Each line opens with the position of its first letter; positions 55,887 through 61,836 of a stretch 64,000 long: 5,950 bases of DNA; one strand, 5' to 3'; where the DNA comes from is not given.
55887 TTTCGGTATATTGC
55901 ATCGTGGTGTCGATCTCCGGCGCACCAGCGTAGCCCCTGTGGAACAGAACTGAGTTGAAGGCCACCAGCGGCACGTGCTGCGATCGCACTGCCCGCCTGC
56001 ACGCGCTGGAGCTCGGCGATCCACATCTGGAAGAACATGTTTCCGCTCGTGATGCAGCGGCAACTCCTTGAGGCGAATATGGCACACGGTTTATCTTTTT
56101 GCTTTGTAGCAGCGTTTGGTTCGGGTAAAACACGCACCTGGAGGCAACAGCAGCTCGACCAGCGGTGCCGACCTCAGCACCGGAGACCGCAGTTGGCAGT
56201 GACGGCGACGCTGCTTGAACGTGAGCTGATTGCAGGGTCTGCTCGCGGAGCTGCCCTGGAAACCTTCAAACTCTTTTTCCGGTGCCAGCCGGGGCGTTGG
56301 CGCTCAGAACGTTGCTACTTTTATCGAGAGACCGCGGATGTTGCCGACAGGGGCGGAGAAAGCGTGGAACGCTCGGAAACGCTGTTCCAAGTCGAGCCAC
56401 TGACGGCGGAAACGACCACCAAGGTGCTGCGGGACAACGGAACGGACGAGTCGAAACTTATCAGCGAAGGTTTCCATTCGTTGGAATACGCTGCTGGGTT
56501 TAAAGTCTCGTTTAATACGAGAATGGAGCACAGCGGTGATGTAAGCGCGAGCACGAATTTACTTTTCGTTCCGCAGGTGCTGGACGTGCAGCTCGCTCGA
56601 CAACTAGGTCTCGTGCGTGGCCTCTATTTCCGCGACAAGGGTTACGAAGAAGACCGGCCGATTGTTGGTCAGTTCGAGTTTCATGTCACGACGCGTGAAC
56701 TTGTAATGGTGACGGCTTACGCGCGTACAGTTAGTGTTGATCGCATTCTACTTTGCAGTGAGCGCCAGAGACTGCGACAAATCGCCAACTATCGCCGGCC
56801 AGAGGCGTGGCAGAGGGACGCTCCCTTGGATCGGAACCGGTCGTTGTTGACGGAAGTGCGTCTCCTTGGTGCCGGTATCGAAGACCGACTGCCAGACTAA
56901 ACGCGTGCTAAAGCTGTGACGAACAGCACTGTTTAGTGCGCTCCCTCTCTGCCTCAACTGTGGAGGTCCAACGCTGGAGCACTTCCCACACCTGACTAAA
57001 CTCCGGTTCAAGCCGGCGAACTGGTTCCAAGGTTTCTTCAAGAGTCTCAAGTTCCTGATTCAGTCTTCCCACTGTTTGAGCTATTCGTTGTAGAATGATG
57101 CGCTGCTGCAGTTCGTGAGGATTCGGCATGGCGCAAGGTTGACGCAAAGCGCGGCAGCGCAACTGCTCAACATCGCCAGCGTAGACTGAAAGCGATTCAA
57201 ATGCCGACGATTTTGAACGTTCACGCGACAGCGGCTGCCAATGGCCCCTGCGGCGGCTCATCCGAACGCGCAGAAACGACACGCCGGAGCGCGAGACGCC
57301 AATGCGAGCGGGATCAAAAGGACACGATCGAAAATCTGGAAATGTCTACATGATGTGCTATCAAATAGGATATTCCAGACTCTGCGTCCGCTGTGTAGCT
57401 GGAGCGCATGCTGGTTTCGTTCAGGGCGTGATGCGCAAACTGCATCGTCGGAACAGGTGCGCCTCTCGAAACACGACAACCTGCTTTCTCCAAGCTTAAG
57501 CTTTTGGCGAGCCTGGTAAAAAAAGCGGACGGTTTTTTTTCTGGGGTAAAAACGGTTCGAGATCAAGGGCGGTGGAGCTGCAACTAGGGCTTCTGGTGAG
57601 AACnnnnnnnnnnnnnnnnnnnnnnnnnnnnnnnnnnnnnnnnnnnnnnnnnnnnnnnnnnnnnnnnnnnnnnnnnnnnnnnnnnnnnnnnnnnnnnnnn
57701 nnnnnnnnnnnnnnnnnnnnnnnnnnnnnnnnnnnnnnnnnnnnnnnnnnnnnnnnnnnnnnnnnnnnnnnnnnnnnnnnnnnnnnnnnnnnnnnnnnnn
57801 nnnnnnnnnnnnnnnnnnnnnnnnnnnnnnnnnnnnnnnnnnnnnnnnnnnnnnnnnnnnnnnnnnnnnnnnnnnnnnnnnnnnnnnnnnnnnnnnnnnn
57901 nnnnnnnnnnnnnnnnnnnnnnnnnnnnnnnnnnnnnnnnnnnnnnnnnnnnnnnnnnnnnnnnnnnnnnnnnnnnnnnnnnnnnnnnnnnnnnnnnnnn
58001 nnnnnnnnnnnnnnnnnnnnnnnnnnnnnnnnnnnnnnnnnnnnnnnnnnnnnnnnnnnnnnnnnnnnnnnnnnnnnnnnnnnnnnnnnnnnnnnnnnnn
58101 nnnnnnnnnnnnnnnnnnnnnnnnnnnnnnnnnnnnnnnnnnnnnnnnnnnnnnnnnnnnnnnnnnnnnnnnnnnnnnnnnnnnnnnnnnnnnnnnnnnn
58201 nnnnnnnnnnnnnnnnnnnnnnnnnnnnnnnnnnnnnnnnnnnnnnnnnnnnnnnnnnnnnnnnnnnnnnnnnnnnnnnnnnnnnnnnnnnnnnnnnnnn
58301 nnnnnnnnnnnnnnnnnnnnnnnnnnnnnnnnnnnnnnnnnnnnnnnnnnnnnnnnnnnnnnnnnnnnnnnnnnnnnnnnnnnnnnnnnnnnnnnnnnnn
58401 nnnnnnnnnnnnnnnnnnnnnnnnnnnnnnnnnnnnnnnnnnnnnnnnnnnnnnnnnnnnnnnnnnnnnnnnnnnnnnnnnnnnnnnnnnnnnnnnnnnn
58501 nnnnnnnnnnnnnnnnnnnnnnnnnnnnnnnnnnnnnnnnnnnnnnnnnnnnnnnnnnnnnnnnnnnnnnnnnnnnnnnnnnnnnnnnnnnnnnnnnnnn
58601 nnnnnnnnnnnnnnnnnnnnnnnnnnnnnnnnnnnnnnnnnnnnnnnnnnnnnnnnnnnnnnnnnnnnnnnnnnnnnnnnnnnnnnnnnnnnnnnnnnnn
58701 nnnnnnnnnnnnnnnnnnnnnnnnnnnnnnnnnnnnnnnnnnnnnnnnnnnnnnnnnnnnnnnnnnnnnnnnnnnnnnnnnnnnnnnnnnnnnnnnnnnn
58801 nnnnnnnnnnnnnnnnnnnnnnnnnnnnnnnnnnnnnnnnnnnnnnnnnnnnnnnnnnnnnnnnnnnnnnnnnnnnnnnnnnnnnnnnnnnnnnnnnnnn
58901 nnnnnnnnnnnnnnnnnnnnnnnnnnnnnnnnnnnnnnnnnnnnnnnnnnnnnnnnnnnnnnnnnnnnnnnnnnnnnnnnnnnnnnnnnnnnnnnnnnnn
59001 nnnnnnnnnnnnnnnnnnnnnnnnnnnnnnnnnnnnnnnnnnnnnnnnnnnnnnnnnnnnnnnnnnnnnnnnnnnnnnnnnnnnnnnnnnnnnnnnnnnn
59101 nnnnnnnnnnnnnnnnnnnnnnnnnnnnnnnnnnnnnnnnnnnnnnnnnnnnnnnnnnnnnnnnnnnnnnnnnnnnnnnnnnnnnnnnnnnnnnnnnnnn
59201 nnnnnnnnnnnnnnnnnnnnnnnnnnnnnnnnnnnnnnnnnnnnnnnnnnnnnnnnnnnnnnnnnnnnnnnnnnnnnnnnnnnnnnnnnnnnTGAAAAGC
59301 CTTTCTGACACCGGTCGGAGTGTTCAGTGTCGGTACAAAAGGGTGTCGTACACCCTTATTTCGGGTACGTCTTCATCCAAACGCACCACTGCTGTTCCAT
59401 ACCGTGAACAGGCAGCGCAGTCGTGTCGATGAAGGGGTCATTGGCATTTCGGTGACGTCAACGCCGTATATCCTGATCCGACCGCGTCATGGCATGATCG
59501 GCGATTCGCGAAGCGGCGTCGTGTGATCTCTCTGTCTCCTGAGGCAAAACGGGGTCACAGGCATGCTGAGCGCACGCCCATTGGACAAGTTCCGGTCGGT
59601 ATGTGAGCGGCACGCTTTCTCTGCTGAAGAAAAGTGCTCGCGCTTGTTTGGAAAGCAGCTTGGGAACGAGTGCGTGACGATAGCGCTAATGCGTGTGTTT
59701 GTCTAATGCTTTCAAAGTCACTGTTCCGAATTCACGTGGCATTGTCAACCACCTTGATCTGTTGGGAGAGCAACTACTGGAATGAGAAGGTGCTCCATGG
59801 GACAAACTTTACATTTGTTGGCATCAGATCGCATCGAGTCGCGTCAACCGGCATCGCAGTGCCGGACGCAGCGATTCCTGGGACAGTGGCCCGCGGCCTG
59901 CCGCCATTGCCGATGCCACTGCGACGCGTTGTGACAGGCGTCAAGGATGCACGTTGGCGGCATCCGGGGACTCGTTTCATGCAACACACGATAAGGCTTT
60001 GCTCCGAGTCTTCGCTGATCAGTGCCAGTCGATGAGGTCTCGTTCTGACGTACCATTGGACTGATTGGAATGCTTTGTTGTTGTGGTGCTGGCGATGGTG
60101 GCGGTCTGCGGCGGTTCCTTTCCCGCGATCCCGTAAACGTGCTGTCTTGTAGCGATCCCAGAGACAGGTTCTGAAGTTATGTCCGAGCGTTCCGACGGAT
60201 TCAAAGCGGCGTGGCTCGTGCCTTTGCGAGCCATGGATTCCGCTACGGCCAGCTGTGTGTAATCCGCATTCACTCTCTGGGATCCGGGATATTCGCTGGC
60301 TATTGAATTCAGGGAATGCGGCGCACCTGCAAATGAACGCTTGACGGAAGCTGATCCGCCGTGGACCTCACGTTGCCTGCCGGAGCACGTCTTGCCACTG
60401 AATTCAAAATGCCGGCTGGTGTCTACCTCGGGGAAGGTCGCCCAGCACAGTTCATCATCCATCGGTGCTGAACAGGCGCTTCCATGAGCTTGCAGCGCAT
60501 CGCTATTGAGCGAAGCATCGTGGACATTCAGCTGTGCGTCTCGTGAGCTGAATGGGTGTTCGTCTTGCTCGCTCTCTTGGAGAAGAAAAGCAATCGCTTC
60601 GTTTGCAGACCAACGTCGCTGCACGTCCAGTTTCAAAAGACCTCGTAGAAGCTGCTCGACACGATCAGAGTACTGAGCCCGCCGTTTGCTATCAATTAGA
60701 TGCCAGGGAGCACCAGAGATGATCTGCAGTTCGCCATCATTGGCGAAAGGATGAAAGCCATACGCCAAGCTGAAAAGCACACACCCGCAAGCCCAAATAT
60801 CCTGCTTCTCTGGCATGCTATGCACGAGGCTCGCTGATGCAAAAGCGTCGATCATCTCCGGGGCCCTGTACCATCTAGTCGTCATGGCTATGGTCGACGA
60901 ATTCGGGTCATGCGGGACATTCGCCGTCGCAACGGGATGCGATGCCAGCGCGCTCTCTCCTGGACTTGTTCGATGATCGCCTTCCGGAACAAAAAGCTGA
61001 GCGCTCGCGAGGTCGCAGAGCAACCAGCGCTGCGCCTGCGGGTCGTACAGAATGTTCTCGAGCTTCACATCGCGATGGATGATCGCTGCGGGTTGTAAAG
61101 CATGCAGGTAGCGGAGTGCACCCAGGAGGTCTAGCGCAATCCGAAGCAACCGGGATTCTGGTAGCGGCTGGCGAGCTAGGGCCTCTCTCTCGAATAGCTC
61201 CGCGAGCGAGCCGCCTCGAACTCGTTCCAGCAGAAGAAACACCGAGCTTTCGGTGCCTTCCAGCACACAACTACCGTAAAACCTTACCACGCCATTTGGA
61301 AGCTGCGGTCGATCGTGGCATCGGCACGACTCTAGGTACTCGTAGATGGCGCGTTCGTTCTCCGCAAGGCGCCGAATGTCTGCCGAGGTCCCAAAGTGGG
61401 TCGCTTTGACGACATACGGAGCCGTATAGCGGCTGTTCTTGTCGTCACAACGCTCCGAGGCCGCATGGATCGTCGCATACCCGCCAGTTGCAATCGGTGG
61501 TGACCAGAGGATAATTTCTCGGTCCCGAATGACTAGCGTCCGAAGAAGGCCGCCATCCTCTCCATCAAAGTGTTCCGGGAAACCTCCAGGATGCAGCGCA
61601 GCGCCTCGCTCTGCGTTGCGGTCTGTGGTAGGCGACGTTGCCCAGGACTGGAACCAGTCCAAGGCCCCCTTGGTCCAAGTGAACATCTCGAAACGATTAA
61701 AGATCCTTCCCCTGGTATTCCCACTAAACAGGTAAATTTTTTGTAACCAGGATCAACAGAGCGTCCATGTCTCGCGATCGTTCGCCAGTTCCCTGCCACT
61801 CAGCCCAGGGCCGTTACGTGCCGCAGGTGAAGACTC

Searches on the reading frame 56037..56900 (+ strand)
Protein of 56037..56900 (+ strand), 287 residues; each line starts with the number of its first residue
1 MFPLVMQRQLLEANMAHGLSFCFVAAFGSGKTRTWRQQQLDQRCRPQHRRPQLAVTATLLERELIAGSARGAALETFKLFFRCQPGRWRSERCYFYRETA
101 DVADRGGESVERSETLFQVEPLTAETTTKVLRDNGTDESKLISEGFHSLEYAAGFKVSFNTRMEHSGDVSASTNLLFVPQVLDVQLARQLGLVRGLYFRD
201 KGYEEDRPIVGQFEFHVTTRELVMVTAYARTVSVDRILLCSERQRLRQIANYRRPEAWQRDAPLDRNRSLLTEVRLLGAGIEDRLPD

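Call 9: search_protein_families(library=pfam, proteins=[window:56037-56900:+], max_evalue=0.001)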
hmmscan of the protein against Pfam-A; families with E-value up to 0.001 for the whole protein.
window:56037-56900:+ (287 aa): 1 family
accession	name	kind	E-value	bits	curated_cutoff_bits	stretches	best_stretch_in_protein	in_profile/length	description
PF09367.16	CpeS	-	4.3e-15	56.4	23.3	1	78-251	3-153/170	CpeS-like protein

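Call 29: search_solved_structures(query=window:56037-56897:+, max_evalue=0.001)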
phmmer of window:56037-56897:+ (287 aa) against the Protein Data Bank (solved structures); distinct sequences matched with E-value up to 0.001: 0.

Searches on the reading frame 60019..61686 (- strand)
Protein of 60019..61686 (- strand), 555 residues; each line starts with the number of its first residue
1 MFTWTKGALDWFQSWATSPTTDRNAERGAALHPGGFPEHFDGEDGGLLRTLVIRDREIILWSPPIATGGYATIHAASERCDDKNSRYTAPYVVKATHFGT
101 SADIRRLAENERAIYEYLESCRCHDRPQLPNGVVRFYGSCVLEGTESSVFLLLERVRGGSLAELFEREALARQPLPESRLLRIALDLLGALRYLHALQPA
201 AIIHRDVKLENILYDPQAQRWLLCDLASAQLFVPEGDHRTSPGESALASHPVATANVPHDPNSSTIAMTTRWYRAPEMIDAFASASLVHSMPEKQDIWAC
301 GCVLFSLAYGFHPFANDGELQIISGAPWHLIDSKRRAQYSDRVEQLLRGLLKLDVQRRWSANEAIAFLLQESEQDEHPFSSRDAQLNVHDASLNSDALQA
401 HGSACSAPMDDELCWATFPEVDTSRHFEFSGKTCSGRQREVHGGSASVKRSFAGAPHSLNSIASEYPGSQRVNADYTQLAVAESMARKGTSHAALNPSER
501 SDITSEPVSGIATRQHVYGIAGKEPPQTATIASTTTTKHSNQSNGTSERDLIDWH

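Call 9: search_protein_families(library=pfam, proteins=[window:60019-61686:-], max_evalue=0.001)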
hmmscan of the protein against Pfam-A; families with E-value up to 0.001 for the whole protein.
window:60019-61686:- (555 aa): 3 families
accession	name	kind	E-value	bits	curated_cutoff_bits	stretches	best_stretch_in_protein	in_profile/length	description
PF00069.31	Pkinase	-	7.1e-30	104.7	31.7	1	132-365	59-258/263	Protein kinase domain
PF07714.23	PK_Tyr_Ser-Thr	-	1.3e-09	38.2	23.1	1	132-359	62-249/258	Protein tyrosine and serine/threonine kinase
PF01636.29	APH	-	0.00014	22.1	23.2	0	90-225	22-138/239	Phosphotransferase enzyme family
